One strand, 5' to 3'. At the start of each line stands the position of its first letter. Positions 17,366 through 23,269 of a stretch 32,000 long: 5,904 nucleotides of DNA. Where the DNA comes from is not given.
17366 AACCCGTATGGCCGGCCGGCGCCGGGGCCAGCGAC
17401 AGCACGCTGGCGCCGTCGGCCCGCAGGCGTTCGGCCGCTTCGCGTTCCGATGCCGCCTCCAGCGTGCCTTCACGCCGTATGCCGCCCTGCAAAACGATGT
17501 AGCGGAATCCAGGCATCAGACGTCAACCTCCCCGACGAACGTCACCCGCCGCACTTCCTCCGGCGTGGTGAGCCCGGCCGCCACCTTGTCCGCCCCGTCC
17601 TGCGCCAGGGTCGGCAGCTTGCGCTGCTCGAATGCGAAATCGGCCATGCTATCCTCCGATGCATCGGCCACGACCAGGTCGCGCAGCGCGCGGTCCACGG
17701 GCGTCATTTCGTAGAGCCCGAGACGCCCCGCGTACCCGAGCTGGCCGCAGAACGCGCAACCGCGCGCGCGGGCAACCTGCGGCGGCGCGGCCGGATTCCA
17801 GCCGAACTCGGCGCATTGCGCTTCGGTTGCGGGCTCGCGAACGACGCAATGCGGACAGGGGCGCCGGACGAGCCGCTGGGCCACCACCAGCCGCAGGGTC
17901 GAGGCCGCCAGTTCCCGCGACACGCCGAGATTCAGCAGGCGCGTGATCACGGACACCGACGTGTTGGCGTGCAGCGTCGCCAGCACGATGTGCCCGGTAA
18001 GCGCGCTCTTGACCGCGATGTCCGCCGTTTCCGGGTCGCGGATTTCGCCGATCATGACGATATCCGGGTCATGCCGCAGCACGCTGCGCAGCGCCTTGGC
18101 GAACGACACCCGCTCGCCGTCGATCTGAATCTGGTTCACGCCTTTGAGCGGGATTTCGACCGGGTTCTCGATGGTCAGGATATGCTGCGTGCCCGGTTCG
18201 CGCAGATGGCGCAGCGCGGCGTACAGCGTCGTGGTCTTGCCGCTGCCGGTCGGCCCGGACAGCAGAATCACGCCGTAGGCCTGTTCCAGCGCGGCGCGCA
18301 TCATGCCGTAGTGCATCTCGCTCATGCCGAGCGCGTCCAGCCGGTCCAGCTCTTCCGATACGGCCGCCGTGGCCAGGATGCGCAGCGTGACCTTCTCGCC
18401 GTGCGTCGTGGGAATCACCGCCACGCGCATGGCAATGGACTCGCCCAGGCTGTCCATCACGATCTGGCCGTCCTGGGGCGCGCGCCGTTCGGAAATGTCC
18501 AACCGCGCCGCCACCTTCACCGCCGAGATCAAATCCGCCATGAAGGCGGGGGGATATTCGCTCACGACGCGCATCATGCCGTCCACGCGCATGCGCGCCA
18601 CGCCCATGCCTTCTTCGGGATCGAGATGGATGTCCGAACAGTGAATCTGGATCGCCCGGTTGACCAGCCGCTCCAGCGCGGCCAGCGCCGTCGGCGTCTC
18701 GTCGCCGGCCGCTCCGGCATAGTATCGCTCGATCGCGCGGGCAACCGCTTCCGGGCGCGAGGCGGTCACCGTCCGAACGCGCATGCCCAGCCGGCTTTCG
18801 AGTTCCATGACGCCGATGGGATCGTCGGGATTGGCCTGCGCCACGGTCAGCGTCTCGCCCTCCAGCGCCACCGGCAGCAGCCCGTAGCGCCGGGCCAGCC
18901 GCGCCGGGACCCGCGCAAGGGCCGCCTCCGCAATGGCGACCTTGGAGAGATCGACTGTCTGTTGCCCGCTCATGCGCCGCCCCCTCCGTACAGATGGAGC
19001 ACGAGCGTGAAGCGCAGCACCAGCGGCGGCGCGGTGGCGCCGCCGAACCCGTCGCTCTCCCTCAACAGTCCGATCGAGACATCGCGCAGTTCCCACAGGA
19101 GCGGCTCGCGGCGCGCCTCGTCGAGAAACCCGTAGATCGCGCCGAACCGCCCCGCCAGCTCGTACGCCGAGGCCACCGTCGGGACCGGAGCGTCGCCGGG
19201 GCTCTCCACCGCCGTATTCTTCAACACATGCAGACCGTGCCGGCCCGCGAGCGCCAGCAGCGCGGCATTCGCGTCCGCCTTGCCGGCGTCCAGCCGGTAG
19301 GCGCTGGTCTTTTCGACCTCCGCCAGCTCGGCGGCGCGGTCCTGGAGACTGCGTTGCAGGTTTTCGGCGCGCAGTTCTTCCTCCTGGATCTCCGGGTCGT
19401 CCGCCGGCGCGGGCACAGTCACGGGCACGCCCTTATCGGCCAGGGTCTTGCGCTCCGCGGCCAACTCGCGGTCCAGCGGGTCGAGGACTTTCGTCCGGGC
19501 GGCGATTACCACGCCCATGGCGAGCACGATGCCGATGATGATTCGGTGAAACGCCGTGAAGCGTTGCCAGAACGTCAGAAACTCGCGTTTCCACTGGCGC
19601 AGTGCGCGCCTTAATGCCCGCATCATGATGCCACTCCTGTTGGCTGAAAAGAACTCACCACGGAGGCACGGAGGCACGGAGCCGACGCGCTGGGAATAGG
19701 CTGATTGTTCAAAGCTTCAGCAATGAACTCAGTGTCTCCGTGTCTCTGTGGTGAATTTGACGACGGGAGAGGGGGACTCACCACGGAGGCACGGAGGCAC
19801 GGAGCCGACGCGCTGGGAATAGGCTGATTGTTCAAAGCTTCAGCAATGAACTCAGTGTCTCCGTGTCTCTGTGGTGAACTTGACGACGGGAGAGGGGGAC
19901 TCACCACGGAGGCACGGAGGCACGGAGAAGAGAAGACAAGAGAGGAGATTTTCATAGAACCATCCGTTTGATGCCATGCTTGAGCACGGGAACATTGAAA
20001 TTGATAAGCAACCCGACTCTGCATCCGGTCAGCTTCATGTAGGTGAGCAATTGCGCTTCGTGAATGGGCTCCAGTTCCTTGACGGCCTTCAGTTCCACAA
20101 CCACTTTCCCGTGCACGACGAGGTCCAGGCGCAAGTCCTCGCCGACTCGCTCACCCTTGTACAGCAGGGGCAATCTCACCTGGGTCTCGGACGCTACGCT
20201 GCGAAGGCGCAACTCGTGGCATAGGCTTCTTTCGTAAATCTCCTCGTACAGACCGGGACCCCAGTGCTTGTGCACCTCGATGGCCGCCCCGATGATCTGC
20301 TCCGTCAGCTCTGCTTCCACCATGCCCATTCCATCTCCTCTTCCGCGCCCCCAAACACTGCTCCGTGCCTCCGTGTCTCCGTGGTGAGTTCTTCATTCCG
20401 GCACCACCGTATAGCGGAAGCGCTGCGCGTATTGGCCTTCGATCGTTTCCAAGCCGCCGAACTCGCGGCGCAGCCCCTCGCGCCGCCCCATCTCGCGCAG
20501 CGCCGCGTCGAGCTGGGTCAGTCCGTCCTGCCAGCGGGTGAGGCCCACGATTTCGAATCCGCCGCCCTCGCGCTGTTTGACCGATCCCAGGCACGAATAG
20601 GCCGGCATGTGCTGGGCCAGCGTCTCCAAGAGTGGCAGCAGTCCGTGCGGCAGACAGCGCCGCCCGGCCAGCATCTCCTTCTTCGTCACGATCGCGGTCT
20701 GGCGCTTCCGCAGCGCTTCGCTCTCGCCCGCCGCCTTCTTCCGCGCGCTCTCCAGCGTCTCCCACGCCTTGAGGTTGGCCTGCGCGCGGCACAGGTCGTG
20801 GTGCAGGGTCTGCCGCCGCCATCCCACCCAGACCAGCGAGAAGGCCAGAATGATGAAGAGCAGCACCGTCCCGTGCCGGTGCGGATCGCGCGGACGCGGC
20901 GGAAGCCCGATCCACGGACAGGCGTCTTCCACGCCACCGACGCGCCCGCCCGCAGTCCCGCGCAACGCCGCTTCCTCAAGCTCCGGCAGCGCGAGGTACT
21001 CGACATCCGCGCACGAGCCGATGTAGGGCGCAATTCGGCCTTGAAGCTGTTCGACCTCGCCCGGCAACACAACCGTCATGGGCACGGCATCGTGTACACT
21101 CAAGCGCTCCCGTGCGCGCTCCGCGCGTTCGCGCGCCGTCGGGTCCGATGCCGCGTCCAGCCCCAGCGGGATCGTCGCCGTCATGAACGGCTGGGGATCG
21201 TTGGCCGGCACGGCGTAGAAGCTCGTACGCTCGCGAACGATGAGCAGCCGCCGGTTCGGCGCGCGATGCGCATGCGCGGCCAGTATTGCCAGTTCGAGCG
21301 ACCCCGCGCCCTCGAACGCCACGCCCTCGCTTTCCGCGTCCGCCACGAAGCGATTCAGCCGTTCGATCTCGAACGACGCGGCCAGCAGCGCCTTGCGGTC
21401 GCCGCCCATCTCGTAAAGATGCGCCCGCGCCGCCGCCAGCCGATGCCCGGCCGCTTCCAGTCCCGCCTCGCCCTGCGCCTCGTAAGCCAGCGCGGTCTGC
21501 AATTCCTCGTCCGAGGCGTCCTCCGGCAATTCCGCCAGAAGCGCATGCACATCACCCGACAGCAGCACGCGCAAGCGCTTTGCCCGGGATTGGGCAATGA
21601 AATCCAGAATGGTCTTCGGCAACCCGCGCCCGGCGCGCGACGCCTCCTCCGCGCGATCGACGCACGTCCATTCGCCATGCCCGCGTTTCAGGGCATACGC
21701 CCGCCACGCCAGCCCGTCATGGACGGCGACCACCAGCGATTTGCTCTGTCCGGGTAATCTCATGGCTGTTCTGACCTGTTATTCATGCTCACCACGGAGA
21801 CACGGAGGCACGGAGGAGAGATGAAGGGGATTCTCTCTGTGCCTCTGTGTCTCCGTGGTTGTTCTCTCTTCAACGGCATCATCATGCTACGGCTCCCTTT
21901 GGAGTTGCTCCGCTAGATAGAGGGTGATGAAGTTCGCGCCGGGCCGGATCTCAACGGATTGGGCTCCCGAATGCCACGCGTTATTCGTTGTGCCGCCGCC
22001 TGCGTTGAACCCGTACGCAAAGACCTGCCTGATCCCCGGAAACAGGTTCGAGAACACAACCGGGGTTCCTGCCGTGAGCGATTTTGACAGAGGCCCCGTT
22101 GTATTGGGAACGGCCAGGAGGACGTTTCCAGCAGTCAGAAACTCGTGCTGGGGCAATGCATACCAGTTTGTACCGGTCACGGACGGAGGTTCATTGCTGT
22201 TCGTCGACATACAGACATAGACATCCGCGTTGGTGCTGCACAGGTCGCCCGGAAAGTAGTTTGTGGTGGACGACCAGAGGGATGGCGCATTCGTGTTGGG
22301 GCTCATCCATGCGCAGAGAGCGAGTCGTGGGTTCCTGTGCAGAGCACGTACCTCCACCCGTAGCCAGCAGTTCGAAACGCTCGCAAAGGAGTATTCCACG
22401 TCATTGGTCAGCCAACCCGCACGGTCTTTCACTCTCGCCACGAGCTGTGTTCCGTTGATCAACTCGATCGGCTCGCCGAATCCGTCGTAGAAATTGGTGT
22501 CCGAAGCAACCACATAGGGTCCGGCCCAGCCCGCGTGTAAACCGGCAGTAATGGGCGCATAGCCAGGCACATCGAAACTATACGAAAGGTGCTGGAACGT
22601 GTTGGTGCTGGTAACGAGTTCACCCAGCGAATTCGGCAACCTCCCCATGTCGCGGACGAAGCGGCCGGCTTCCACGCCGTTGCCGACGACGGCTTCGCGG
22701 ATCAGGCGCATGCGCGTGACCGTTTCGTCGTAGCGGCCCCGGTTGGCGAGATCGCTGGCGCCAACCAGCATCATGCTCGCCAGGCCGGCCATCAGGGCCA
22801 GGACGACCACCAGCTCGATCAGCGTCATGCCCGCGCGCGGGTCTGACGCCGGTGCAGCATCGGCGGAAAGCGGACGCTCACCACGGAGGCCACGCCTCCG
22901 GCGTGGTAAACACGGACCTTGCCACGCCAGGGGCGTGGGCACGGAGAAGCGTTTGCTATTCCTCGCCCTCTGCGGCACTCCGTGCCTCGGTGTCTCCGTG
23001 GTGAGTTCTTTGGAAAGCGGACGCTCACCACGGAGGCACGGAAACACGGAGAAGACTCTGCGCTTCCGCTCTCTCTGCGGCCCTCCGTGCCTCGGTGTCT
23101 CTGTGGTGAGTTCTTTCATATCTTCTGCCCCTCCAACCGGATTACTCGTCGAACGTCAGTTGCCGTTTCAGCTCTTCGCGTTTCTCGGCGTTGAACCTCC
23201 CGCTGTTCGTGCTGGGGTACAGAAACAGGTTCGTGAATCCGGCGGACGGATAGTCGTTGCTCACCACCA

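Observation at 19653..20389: GxxExxY gene carried in the loop of a PAL-B palindrome, inserted between the GspL-like and PilO-like genes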

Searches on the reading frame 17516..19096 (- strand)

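Call 6: search_protein_families(library=pfam, proteins=[window:17516-19096:-], max_evalue=0.01)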
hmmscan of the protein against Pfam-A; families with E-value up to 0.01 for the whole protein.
window:17516-19096:- (526 aa): 6 families
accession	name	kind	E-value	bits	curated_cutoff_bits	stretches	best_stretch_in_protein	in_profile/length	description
PF00437.27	T2SSE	-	2e-108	362.8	24.9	1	140-517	11-370/370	Type II/IV secretion system protein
PF05157.20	MshEN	-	7.8e-17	61.5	23.1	1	46-130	4-88/90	MshEN domain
PF13191.12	AAA_16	-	0.00016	22.7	32.6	1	267-303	17-53/167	AAA ATPase domain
PF25199.1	nSTAND_NTPase5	-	0.00027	21.2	34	1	271-317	38-84/145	Novel STAND NTPase 5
PF13604.12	AAA_30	-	0.0015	18.8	27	1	265-304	9-48/191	AAA domain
PF20720.3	nSTAND3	-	0.0021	18.2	27.2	1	272-314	15-56/155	Novel STAND NTPase 3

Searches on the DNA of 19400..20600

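Call 20: search_rna_families(source=window, start=19400, end=20600, threshold=evalue, max_evalue=1)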
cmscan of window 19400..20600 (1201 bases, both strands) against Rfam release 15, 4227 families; matches with E-value up to 1: 9.
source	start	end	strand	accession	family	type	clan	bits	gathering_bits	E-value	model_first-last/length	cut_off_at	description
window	19726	19806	+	RF04240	mir-4716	Gene; miRNA;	-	31.5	76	0.00026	1-84/84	no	mir-4716 microRNA precursor family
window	19851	19927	+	RF03872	MIR6426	Gene; miRNA;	-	28.2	96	0.0043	14-71/84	no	MIR6426 microRNA precursor family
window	19849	19929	+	RF04240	mir-4716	Gene; miRNA;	-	26.9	76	0.0049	1-84/84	no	mir-4716 microRNA precursor family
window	19726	19806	-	RF04240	mir-4716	Gene; miRNA;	-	26.2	76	0.0076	1-84/84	no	mir-4716 microRNA precursor family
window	19777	19879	+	RF01943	mir-999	Gene; miRNA;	-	25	58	0.0081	1-84/84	no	mir-999 microRNA precursor family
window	19849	19929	-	RF04240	mir-4716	Gene; miRNA;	-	22.1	76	0.11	1-84/84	no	mir-4716 microRNA precursor family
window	19655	19754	+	RF03846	mir-4861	Gene; miRNA;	-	21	100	0.2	1-94/94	no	mir-4861 microRNA precursor family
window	19778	19877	+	RF03846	mir-4861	Gene; miRNA;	-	21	100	0.2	1-94/94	no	mir-4861 microRNA precursor family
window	19849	19929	-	RF03872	MIR6426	Gene; miRNA;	-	19.7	96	0.71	1-84/84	no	MIR6426 microRNA precursor family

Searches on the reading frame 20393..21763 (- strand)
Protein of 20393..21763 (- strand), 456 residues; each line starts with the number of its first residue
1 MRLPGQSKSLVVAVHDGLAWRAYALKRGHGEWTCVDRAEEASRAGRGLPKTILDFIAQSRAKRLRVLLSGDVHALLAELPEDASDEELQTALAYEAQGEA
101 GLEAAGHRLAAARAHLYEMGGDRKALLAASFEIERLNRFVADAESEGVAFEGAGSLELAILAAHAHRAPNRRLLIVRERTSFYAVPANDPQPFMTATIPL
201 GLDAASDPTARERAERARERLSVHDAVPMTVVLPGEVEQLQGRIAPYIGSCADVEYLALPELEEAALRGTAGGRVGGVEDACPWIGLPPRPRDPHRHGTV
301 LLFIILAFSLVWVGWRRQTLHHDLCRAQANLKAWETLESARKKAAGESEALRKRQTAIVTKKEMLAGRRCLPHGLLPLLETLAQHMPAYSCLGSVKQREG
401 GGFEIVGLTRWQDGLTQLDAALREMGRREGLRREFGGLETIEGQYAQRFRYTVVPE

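Call 6: search_protein_families(library=pfam, proteins=[window:20393-21763:-], max_evalue=0.01)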
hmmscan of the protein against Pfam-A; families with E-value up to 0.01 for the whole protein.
window:20393-21763:- (456 aa): 0 families

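Call 7: search_protein_families(library=ncbifam, proteins=[window:20393-21763:-], max_evalue=0.01)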
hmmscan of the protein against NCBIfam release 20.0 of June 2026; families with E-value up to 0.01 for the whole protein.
window:20393-21763:- (456 aa): 0 families

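Call 31: find_homologous_proteins(query=window:20393-21763:-)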
Query window:20393-21763:- (456 aa): 30 proteins with E <= 0.001 among 8000 candidates.
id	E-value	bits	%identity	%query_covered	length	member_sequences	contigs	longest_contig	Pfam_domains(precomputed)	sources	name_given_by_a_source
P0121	2.9e-232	789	78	100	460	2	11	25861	-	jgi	jgi:hypothetical protein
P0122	5.3e-231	785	77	100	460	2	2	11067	-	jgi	jgi:hypothetical protein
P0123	3.9e-227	773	76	100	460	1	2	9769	-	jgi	jgi:Tfp pilus assembly protein PilN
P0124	3.6e-225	766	76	99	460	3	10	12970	-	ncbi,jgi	jgi:hypothetical protein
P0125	5.3e-209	713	70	100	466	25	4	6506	-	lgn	-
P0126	5.4e-207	706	70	100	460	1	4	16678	-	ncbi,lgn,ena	-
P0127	6.5e-206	703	69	100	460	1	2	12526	-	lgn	-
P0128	3.0e-201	687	70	100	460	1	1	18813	-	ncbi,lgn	-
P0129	8.1e-191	653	64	100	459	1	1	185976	-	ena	-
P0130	4.2e-189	647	73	89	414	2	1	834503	-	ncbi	ncbi:MAG: hypothetical protein ACOX5G_10805 [Kiritimatiellia bacterium]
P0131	1.9e-186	638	63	100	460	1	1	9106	-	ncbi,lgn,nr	ncbi:MAG: hypothetical protein EOM20_13265 [Spartobacteria bacterium]|nr:hypothetical protein [Spart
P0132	1.3e-183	629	65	98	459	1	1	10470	-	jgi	jgi:hypothetical protein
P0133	2.6e-179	615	65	98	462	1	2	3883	-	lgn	-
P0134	3.4e-176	605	64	98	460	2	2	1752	-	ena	-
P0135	1.1e-174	600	63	98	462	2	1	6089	-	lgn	-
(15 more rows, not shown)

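Call 32: find_encoding_contigs(protein=P0121, flank=4000, max_places=3)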
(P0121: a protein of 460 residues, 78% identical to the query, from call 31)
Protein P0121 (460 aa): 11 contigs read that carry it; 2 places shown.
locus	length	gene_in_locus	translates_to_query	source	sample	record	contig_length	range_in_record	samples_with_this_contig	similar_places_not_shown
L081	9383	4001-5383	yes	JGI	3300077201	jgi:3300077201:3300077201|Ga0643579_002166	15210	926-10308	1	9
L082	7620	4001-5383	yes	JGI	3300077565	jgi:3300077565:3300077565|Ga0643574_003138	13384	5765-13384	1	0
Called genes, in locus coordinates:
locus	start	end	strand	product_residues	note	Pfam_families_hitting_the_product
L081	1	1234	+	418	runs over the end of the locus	-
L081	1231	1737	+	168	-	PF00258:Flavodoxin_1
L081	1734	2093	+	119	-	PF09633:DUF2023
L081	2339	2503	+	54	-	-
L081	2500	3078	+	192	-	PF07963:N_methyl (weak)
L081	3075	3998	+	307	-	-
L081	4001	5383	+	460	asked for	-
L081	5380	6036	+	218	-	-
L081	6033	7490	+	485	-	PF05157:MshEN, PF00437:T2SSE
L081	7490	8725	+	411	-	PF28597:T2SSF_N (weak), PF00482:T2SSF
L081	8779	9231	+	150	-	-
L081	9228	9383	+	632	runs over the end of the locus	PF03958:Secretin_N (faint), PF00263:Secretin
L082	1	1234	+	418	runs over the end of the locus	-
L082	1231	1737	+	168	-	PF00258:Flavodoxin_1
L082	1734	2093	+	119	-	PF09633:DUF2023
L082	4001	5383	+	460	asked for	-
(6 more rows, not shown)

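Call 33: find_encoding_contigs(protein=P0130, flank=4000, max_places=2)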
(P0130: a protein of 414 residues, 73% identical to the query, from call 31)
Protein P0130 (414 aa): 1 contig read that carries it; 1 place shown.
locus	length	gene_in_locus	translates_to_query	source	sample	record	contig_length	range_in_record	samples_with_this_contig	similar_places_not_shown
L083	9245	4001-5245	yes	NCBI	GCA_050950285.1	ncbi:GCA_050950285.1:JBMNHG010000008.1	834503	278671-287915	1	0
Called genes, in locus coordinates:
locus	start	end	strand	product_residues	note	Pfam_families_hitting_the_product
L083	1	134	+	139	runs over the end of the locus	-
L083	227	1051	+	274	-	PF07963:N_methyl (weak)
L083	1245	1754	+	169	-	PF00258:Flavodoxin_1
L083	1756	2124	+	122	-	PF09633:DUF2023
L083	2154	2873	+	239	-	-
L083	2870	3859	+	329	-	-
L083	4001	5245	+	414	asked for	-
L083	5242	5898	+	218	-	-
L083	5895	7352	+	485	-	PF05157:MshEN, PF00437:T2SSE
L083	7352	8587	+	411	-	PF28597:T2SSF_N, PF00482:T2SSF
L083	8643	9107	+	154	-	-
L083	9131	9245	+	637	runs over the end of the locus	PF00263:Secretin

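Call 34: find_encoding_contigs(protein=P0129, flank=4000, max_places=2)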
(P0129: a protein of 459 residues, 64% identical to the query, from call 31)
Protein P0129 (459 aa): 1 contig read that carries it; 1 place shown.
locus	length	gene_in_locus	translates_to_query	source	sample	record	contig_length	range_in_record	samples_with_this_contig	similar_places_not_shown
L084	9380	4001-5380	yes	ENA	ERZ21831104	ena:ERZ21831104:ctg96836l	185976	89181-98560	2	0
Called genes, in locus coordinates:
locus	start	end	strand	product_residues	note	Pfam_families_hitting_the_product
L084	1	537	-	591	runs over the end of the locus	PF01545:Cation_efflux, PF01145:Band_7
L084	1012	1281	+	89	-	-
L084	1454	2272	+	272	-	PF07963:N_methyl (weak)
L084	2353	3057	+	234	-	-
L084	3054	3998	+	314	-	-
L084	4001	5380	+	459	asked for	-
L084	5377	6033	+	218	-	-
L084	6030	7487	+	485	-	PF05157:MshEN, PF13191:AAA_16 (faint), PF00437:T2SSE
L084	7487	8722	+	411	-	PF28597:T2SSF_N, PF00482:T2SSF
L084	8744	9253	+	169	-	-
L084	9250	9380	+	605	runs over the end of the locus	PF00263:Secretin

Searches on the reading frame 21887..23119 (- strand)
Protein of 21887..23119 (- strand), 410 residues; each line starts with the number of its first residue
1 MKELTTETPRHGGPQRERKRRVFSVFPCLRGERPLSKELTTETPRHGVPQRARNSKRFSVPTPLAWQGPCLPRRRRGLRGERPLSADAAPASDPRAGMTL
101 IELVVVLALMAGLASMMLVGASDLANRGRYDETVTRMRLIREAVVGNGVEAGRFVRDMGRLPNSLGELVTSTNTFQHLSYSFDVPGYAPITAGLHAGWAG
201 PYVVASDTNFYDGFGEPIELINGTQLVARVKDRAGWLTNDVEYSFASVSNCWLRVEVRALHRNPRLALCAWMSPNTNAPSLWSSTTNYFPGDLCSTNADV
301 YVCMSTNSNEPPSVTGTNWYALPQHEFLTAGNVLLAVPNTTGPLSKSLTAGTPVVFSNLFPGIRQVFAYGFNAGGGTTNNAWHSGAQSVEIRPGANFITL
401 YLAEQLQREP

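Call 6: search_protein_families(library=pfam, proteins=[window:21887-23119:-], max_evalue=0.01)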
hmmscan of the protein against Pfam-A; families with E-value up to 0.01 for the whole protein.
window:21887-23119:- (410 aa): 1 family
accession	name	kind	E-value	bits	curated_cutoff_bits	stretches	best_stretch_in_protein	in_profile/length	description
PF07963.17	N_methyl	-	0.00071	19.5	21.2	1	95-111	4-20/27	Prokaryotic N-terminal methylation motif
